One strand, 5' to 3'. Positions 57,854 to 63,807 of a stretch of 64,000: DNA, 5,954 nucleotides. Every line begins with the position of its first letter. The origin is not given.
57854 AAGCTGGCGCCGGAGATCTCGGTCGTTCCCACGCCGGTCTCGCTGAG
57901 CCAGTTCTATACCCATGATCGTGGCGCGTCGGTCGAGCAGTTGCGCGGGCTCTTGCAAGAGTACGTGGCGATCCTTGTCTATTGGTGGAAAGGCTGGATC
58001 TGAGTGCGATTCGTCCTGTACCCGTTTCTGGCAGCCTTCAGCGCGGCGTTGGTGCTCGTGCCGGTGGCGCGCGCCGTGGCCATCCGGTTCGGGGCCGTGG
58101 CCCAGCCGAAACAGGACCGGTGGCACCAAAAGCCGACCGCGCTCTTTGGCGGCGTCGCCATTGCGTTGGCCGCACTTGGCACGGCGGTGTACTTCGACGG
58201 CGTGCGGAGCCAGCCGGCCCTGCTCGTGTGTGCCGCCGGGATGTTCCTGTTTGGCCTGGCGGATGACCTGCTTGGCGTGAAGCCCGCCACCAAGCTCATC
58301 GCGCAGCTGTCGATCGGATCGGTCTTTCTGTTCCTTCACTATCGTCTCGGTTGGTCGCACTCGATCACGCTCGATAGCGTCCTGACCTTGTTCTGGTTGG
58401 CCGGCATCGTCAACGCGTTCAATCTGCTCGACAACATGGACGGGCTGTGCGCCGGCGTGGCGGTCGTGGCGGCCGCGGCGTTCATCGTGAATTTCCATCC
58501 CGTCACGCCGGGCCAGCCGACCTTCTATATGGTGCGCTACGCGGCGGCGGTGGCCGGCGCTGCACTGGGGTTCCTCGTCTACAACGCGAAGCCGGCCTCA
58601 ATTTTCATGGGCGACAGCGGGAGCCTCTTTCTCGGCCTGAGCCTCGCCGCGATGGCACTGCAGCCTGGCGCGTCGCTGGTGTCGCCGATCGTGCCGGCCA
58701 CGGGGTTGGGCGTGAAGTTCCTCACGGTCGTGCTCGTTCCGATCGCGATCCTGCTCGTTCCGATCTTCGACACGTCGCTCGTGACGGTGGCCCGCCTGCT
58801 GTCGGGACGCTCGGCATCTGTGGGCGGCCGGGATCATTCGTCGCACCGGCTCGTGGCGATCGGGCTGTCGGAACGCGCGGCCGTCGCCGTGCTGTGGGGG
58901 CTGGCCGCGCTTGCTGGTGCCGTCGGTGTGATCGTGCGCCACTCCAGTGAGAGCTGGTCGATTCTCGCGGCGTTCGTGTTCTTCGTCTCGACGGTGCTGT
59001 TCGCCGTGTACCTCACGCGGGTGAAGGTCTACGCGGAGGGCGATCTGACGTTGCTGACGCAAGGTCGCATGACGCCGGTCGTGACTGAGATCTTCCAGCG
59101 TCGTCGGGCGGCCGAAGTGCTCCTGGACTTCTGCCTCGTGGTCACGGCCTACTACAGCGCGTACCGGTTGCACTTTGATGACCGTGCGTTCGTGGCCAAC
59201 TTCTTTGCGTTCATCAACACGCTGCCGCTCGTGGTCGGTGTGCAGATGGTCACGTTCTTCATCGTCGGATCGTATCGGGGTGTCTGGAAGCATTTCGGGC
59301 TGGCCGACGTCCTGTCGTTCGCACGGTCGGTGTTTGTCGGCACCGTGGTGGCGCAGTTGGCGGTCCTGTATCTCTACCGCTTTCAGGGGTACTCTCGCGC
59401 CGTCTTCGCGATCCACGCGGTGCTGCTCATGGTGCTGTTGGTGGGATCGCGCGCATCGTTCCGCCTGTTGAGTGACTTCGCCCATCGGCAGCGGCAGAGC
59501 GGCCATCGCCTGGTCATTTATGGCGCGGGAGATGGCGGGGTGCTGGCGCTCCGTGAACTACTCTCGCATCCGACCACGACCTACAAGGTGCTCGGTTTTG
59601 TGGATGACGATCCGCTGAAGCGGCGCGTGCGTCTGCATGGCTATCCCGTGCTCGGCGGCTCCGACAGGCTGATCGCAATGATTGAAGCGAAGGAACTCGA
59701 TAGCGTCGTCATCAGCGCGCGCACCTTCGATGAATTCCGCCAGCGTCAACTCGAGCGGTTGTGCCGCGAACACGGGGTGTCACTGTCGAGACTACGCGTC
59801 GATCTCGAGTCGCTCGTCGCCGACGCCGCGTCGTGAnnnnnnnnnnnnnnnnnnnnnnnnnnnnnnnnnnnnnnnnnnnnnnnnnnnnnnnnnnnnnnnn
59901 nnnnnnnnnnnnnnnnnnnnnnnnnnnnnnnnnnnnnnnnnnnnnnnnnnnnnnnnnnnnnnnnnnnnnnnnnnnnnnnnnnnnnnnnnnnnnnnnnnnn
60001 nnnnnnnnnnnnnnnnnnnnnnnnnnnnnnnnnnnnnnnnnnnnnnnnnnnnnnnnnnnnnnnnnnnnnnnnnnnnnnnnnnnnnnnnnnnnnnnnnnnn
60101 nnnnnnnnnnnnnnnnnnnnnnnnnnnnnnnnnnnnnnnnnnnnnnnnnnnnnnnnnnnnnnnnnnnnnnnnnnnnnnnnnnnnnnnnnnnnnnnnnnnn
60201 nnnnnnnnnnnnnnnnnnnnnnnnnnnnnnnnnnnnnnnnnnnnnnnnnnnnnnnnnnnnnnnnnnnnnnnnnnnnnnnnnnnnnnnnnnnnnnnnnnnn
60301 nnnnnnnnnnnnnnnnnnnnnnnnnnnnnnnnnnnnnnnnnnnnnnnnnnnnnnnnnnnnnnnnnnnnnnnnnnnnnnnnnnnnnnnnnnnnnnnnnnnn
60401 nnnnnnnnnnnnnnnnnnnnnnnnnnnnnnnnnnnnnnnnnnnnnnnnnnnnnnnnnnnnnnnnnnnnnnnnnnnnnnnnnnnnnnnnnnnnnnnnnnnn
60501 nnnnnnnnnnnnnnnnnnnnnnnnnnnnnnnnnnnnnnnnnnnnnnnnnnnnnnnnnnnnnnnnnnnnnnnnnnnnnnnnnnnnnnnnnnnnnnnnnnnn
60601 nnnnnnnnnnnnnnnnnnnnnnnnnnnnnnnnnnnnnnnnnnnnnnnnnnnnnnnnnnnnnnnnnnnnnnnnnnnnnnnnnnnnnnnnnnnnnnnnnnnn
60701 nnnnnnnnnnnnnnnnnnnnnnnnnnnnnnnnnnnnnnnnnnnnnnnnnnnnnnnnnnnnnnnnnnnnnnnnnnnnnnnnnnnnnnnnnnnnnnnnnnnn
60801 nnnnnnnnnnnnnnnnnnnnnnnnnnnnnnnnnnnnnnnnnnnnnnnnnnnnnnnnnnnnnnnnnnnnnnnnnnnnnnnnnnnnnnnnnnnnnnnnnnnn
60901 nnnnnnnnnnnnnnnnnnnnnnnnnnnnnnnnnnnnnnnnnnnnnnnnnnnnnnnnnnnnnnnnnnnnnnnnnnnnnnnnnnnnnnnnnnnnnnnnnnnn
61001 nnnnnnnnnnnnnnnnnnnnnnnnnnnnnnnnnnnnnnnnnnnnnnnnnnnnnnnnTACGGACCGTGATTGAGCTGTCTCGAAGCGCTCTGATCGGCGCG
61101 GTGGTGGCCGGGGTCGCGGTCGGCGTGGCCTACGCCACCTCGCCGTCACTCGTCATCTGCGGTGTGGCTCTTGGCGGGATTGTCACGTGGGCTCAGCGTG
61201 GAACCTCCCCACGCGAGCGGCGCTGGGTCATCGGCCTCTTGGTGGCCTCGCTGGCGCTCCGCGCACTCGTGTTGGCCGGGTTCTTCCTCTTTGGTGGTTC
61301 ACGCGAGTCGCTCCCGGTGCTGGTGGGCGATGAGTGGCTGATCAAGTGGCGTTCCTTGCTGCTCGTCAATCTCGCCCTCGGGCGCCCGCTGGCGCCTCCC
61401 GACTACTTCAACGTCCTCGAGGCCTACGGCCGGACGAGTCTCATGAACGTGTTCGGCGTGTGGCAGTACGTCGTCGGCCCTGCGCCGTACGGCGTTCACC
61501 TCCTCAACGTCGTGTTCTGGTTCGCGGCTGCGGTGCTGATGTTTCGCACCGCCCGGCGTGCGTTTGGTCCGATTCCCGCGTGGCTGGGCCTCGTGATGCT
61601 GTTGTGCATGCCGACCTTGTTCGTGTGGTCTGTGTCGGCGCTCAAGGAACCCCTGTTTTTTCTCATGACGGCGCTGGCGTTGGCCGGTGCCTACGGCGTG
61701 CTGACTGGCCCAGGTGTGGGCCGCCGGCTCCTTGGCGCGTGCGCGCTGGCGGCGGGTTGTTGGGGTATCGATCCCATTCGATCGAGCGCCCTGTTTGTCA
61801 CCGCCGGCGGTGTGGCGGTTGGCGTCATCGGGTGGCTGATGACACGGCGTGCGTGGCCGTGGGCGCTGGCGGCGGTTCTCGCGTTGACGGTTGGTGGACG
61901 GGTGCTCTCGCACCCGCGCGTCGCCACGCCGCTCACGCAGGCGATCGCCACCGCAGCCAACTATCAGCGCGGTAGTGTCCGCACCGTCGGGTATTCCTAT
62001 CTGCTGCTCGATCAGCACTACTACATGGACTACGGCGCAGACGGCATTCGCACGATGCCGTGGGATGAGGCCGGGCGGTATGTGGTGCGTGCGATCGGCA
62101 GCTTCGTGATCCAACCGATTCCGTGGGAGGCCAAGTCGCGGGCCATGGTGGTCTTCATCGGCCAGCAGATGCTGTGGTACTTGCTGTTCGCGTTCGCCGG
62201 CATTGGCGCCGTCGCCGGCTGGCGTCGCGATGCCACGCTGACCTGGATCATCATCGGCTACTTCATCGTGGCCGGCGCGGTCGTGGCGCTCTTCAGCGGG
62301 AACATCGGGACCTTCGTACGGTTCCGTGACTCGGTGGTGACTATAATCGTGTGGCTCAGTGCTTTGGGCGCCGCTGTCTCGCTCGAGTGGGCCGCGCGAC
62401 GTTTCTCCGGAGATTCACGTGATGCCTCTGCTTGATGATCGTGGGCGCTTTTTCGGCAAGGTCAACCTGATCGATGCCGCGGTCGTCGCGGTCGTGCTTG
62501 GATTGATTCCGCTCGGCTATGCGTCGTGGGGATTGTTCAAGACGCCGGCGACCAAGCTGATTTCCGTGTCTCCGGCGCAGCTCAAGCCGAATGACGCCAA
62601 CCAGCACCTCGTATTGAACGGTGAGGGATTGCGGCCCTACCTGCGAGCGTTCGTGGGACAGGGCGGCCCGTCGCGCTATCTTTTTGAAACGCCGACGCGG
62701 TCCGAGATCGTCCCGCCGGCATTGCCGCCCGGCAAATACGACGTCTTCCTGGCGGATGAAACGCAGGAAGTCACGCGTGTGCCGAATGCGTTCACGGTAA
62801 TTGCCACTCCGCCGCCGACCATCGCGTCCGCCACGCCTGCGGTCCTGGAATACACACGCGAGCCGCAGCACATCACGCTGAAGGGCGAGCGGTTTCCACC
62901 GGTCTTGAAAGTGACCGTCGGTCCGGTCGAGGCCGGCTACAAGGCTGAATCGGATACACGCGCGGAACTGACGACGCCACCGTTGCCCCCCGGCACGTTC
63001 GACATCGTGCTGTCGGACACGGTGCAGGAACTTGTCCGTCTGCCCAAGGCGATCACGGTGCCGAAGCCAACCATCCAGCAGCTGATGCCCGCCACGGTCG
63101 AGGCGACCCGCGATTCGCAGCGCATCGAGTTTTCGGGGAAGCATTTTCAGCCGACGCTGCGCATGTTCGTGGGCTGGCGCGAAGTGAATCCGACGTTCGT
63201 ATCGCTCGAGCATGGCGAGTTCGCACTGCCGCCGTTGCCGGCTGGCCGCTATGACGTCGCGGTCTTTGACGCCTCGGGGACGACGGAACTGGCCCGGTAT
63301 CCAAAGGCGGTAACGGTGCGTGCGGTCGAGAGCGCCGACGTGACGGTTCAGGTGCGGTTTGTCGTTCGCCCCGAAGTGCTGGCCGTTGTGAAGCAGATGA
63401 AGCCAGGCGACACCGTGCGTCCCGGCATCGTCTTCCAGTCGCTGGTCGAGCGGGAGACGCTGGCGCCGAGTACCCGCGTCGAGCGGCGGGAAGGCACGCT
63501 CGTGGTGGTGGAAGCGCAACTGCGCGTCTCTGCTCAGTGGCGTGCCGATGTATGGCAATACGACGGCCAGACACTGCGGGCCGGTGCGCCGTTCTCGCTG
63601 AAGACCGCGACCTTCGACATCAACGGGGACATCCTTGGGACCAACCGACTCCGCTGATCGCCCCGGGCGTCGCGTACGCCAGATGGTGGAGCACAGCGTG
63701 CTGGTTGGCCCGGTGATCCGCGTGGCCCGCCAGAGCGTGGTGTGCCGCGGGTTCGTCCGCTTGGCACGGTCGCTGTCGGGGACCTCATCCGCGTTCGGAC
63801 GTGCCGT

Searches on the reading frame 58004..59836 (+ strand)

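Call 10: search_protein_families(library=pfam, proteins=[window:58004-59836:+], max_evalue=0.001)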
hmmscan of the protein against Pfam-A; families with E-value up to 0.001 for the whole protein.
window:58004-59836:+ (610 aa): 3 families
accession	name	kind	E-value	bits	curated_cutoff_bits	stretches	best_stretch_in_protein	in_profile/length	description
PF00953.26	Glycos_transf_4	-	1.2e-29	103.8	27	1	72-219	3-157/160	Glycosyl transferase family 4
PF13727.12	CoA_binding_3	-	5.5e-15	56.3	25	1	437-572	15-149/175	CoA-binding domain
PF17836.7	PglD_N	-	0.00013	22.9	23.4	1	502-569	1-63/78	PglD N-terminal domain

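Call 95: search_protein_families(library=ncbifam, proteins=[window:58004-59836:+], max_evalue=0.001)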
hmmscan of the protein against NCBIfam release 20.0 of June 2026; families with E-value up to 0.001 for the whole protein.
window:58004-59836:+ (610 aa): 8 families
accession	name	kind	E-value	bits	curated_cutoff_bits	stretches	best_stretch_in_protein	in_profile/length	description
TIGR02380.1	ECA_wecA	exception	9.7e-28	97.3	326.05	1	9-341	5-334/346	UDP-N-acetylglucosamine--undecaprenyl-phosphate N-acetylglucosaminephosphotransferase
TIGR03025.1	EPS_sugtrans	subfamily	5.8e-22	78.5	295.55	1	373-594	1-218/445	exopolysaccharide biosynthesis polyprenyl glycosylphosphotransferase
NF053644.1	MraY_archaea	equivalog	2.7e-20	73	450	1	95-222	151-276/340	pseudomurein biosynthesis MraY family phospho-N-acetylmuramoyl-pentapeptide-transferase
TIGR03023.1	WcaJ_sugtrans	equivalog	1.3e-19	70.8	410.75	1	373-595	1-224/453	undecaprenyl-phosphate glucose phosphotransferase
TIGR00445.1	mraY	equivalog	2.5e-15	56.8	192.05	1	43-219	33-243/321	phospho-N-acetylmuramoyl-pentapeptide-transferase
TIGR03022.1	WbaP_sugtrans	subfamily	4.2e-10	39.5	403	1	373-588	3-213/456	undecaprenyl-phosphate galactose phosphotransferase WbaP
TIGR03570.1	NeuD_NnaD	subfamily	0.0003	20.4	160.8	1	502-591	1-83/202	NeuD/PglB/VioB family sugar acetyltransferase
NF050817.1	PolSacchBiosHfsE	equivalog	0.00048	19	750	1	414-583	58-221/467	polysaccharide biosynthesis protein HfsE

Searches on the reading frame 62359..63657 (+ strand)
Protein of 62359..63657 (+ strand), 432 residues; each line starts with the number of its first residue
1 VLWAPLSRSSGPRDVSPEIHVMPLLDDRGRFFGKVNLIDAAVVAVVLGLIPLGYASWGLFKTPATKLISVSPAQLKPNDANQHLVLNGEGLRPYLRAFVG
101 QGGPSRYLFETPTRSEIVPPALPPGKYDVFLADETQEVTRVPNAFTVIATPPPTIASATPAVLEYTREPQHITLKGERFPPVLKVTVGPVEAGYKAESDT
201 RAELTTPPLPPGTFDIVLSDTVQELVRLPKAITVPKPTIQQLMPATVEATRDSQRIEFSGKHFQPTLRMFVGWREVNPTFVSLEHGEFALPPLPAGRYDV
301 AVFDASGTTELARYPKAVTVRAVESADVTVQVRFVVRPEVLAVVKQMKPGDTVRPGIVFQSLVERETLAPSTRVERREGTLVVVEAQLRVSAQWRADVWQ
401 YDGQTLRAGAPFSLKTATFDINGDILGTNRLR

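Call 10: search_protein_families(library=pfam, proteins=[window:62359-63657:+], max_evalue=0.001)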
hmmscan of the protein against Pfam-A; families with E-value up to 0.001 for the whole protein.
window:62359-63657:+ (432 aa): 3 families
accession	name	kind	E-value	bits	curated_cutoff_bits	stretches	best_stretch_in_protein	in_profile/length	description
PF01833.30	TIG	-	1.3e-12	47.9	20.9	1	153-219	1-69/84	IPT/TIG domain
PF14221.11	DUF4330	-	2.8e-12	47.5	27.6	1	22-54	1-33/167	Domain of unknown function (DUF4330)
PF20144.5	TIG_SUH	-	0.00044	20.8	24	0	246-284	8-46/94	TIG domain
